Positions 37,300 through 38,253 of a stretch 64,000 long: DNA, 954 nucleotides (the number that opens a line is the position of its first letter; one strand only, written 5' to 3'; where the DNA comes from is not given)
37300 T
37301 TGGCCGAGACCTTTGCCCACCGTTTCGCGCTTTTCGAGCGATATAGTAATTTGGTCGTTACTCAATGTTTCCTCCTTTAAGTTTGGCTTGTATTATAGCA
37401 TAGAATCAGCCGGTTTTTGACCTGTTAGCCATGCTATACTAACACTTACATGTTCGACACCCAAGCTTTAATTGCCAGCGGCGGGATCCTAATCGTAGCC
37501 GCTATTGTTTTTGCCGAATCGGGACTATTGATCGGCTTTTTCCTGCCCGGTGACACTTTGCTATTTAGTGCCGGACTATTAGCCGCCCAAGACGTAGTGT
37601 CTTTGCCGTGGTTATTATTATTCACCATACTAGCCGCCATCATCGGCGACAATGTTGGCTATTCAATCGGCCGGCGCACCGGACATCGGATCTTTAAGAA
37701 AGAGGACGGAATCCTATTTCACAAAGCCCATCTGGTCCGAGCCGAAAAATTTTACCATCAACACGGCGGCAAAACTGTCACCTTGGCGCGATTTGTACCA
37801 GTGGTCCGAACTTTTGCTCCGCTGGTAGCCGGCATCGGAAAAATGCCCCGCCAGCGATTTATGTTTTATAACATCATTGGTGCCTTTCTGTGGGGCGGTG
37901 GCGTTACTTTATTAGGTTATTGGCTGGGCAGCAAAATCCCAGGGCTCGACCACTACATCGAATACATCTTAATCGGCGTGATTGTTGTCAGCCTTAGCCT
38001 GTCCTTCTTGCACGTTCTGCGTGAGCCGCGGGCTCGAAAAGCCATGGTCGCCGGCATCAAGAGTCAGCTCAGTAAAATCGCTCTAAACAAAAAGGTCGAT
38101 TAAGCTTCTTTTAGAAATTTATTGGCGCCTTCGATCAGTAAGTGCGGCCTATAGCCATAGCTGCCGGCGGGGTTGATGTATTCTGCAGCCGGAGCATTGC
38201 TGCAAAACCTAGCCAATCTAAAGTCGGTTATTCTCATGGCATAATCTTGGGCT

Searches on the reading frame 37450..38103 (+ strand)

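Call 26: search_protein_families(library=pfam, proteins=[window:37450-38103:+], max_evalue=0.001)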
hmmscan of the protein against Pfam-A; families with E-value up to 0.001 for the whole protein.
window:37450-38103:+ (217 aa): 1 family
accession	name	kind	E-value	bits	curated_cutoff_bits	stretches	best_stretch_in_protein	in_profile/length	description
PF09335.16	VTT_dom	-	1.8e-18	67.6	33.9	1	32-157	1-122/123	VTT domain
